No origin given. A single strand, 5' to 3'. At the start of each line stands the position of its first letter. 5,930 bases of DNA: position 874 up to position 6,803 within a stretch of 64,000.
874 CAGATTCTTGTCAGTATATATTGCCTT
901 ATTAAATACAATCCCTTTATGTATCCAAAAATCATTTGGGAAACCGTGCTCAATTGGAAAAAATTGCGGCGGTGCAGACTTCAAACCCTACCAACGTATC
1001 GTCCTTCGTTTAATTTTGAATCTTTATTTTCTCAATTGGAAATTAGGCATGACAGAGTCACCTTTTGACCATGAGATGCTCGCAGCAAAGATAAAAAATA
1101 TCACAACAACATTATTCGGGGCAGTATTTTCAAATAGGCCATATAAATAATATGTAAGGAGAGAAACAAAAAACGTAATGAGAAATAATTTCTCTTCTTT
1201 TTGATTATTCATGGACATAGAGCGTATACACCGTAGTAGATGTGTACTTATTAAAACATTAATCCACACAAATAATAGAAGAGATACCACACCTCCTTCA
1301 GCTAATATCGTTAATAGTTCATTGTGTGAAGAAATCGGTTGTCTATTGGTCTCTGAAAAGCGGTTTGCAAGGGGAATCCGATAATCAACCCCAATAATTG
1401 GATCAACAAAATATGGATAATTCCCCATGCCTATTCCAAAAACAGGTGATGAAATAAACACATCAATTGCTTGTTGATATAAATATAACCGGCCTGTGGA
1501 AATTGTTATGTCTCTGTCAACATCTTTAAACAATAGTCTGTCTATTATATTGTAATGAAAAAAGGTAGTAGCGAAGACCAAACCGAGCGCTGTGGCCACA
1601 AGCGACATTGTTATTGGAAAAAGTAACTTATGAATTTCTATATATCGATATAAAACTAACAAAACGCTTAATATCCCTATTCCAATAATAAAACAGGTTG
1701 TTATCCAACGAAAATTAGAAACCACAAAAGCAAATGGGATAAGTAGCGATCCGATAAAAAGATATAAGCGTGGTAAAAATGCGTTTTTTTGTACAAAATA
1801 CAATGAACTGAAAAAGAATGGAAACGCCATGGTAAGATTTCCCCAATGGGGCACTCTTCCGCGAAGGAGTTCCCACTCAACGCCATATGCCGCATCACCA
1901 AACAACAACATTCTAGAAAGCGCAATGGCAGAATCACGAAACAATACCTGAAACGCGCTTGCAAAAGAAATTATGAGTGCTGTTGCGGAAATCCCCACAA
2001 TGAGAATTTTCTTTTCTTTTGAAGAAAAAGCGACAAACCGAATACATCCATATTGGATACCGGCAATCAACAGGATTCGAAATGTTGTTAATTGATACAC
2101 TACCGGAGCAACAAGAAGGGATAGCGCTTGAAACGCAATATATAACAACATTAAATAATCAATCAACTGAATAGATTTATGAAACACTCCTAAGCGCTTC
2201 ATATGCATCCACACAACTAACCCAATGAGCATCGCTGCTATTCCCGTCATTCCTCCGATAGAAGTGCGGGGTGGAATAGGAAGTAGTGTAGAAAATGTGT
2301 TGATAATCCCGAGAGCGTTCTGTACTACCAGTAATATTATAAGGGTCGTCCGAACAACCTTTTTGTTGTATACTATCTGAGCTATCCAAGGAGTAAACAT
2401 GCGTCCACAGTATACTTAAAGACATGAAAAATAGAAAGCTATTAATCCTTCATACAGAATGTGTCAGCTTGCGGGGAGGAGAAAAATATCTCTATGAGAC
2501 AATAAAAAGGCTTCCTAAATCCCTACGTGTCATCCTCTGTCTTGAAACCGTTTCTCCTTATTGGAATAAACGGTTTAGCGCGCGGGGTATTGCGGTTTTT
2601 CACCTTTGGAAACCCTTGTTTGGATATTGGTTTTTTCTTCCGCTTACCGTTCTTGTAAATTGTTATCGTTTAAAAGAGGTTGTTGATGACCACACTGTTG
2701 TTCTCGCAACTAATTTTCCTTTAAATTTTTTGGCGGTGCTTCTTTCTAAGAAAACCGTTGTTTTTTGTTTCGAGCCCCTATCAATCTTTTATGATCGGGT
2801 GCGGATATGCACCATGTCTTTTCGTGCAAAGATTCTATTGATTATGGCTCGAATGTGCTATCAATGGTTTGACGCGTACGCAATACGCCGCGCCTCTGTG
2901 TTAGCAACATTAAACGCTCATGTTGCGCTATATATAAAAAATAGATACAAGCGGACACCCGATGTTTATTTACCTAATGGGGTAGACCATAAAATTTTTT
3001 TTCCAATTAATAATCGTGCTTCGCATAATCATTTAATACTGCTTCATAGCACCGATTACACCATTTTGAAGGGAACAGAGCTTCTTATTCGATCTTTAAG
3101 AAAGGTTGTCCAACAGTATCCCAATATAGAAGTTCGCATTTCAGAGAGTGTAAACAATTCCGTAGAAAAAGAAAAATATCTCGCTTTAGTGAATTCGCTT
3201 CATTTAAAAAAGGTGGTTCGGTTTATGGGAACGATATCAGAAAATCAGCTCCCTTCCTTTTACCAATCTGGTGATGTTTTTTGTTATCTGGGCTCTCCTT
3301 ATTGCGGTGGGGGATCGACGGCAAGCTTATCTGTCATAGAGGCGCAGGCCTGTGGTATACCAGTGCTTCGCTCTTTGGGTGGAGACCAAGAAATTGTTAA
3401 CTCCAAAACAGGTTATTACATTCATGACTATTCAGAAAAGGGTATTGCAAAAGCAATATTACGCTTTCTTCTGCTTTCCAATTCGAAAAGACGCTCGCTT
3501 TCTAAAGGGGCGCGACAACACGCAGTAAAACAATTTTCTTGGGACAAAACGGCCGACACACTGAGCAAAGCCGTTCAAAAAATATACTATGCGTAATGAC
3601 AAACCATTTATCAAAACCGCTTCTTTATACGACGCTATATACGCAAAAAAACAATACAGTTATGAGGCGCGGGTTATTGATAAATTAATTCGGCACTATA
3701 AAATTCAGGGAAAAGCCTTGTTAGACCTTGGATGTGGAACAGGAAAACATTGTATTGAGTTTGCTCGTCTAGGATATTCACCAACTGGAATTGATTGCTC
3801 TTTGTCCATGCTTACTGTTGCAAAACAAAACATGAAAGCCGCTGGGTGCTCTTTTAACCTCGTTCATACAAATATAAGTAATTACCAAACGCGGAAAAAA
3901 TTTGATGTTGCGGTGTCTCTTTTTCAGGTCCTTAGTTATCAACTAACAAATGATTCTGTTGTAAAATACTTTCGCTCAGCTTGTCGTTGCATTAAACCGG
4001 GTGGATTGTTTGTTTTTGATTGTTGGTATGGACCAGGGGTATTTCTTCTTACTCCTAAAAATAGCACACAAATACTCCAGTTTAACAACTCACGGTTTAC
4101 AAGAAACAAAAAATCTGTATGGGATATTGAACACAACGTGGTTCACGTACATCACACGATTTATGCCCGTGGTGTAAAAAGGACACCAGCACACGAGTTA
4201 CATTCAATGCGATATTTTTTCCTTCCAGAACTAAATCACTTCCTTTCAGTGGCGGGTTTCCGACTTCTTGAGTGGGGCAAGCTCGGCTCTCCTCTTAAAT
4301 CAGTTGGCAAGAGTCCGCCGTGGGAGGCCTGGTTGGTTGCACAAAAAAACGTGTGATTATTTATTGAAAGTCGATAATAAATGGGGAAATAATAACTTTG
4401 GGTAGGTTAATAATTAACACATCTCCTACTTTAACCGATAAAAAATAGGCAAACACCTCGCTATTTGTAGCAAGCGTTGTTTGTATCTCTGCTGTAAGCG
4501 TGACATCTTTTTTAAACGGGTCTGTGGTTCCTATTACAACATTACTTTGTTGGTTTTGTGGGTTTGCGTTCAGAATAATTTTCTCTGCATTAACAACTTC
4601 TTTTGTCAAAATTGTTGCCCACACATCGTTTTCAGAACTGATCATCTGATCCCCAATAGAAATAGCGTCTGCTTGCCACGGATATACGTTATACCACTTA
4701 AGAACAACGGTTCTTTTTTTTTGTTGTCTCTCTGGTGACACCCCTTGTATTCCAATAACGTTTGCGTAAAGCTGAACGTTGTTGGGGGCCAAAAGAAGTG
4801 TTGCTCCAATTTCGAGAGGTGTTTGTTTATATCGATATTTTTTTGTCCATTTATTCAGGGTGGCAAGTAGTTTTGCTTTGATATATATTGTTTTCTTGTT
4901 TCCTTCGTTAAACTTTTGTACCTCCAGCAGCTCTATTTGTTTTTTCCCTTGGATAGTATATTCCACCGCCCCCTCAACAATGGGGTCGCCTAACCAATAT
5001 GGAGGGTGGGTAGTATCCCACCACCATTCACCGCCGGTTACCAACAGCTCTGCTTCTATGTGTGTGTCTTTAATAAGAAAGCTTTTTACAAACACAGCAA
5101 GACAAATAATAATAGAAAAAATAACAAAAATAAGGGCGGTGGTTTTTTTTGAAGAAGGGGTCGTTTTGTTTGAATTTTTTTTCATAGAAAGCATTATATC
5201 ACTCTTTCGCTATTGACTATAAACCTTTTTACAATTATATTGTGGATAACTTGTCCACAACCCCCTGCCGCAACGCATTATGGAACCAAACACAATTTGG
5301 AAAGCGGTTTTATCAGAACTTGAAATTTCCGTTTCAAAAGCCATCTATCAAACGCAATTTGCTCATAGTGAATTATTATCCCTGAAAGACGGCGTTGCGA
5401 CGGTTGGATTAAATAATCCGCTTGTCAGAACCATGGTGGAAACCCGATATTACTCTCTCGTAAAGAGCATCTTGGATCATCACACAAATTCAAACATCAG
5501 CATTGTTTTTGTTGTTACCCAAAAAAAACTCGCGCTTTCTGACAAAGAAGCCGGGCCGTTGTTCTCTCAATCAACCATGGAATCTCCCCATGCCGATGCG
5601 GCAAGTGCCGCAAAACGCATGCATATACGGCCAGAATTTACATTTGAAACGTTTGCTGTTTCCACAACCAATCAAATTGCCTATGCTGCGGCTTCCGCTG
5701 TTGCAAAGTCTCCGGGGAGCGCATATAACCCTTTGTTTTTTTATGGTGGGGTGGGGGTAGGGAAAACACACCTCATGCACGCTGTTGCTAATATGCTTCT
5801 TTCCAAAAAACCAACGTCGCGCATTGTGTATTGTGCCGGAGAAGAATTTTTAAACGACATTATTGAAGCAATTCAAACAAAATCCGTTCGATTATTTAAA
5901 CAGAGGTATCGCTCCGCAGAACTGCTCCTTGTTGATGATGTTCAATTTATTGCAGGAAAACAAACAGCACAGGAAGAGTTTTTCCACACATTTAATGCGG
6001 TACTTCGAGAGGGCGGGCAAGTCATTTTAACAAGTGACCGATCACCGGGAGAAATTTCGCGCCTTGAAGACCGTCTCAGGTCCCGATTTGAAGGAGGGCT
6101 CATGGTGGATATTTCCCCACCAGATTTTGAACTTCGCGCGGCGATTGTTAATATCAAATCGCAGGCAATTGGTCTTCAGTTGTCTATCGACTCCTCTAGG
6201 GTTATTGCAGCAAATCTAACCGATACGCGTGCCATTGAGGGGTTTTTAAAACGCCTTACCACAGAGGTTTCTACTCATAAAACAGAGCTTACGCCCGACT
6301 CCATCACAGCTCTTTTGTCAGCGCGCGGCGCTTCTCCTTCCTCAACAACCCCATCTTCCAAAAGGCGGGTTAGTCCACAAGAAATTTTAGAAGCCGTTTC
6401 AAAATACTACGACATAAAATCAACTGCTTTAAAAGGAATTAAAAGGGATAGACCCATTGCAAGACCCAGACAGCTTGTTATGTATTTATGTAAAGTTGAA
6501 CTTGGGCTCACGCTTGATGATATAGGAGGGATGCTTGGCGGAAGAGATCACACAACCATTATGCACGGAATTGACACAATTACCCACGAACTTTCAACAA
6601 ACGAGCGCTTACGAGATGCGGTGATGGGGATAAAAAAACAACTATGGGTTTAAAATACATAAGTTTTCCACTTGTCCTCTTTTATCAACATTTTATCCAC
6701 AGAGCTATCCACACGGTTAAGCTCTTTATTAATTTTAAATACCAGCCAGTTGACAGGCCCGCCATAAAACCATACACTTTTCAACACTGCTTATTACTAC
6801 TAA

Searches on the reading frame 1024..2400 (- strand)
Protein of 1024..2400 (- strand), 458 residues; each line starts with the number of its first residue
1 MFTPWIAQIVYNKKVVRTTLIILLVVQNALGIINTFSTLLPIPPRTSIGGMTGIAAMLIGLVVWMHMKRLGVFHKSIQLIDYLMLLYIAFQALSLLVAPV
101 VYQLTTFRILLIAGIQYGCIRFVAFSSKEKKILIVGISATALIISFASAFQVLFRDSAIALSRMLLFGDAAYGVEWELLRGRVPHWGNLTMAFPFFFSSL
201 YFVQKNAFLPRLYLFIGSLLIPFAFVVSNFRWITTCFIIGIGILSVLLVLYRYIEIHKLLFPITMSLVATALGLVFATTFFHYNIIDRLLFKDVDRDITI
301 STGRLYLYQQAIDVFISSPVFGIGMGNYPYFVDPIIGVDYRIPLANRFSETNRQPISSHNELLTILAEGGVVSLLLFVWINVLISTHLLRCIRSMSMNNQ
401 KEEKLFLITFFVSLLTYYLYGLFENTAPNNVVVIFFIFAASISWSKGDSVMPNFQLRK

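Call 50: search_protein_families(library=pfam, proteins=[window:1024-2400:-], max_evalue=0.001)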
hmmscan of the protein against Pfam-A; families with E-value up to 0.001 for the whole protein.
window:1024-2400:- (458 aa): 1 family
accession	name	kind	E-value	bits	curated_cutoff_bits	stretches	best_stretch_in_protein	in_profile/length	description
PF04932.20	Wzy_C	-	7.2e-15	55.5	31.7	1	219-378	4-149/149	O-Antigen ligase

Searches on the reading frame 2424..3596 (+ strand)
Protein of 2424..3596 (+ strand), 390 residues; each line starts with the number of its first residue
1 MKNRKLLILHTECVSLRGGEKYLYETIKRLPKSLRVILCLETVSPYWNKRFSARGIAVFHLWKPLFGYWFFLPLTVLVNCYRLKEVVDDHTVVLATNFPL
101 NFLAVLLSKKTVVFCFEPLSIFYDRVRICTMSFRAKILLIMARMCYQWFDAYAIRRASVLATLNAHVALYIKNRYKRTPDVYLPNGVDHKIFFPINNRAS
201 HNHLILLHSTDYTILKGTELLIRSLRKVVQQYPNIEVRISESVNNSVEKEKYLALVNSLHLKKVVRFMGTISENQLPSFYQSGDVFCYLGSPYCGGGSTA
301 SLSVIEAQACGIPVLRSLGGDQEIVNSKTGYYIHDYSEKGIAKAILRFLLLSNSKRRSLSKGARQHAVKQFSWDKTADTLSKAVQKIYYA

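Call 50: search_protein_families(library=pfam, proteins=[window:2424-3596:+], max_evalue=0.001)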
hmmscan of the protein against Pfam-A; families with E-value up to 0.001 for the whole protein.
window:2424-3596:+ (390 aa): 3 families
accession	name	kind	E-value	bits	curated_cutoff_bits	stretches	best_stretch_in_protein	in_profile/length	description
PF00534.26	Glycos_transf_1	-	4e-18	66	26.4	1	201-365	13-171/172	Glycosyl transferases group 1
PF13692.12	Glyco_trans_1_4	-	5.3e-13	49.9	27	1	215-349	14-140/142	Glycosyl transferases group 1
PF13524.12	Glyco_trans_1_2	-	1.3e-05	25.6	25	1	264-380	28-142/144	Glycosyl transferase-like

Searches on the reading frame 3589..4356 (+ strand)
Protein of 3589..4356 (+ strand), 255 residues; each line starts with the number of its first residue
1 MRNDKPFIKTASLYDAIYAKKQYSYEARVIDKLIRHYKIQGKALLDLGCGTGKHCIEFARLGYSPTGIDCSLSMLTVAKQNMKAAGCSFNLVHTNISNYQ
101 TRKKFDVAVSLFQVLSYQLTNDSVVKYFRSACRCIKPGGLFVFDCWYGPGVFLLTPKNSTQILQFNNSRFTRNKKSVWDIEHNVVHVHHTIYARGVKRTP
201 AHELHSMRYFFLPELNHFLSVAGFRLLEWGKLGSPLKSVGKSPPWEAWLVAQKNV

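Call 50: search_protein_families(library=pfam, proteins=[window:3589-4356:+], max_evalue=0.001)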
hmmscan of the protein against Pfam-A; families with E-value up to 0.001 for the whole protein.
window:3589-4356:+ (255 aa): 11 families
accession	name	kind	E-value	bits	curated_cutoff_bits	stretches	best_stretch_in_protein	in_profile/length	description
PF13649.12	Methyltransf_25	-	1.2e-18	68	27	1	45-139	2-97/97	Methyltransferase domain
PF08241.18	Methyltransf_11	-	1.5e-14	54.8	21.2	1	45-143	1-95/95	Methyltransferase domain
PF13847.12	Methyltransf_31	-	5.8e-14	52.4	27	1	41-143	4-109/145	Methyltransferase domain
PF13489.12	Methyltransf_23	-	3.5e-11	43.5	27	1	36-146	18-119/164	Methyltransferase domain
PF08242.18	Methyltransf_12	-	6.6e-10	40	30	1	45-141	1-98/98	Methyltransferase domain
PF02353.26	CMAS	-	1.4e-06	28.2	27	1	40-145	62-166/273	Mycolic acid cyclopropane synthetase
PF01209.24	Ubie_methyltran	-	4.7e-06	26.6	20.1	1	38-142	45-150/233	ubiE/COQ5 methyltransferase family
PF05175.20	MTS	-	1.2e-05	25.4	23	1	40-139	31-134/170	Methyltransferase small domain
PF03848.20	TehB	-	4.6e-05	23.4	20.4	1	40-140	30-129/193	Tellurite resistance protein TehB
PF09445.16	Methyltransf_15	-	8.5e-05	22.6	22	1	43-97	3-57/165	RNA cap guanine-N2 methyltransferase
PF06325.19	PrmA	-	0.00012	22.2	22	1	36-110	157-232/296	Ribosomal protein L11 methyltransferase (PrmA)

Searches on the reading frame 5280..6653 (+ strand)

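Call 50: search_protein_families(library=pfam, proteins=[window:5280-6653:+], max_evalue=0.001)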
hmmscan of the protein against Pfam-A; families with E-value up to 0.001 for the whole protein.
window:5280-6653:+ (457 aa): 9 families
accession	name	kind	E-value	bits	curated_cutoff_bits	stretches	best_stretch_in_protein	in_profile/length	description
PF00308.24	Bac_DnaA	-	3e-63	213.3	23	1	118-277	3-162/162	Bacterial DnaA ATPAse domain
PF08299.17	Bac_DnaA_C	-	1.7e-22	79.6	31.5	1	366-434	1-69/69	Bacterial dnaA protein helix-turn-helix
PF00004.35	AAA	-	1.4e-07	32.5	21.2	1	153-271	2-124/131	ATPase family associated with various cellular activities (AAA)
PF01695.23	IstB_IS21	-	7.3e-07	29.4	24.1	1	152-258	95-198/238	IstB-like ATP binding protein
PF11638.13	DnaA_N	-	8e-05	22.7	24.6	1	4-65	1-63/65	DnaA N-terminal domain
PF13401.12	AAA_22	-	0.00015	22.5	27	0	152-248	8-118/130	AAA domain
PF13173.12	AAA_14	-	0.00047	20.6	27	1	151-270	4-115/129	AAA domain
PF01637.24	ATPase_2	-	0.00081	19.7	33.2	0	148-253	19-117/225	ATPase domain predominantly from Archaea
PF12775.13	AAA_7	-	0.00096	19.2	25.8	0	115-210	2-94/181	P-loop containing dynein motor region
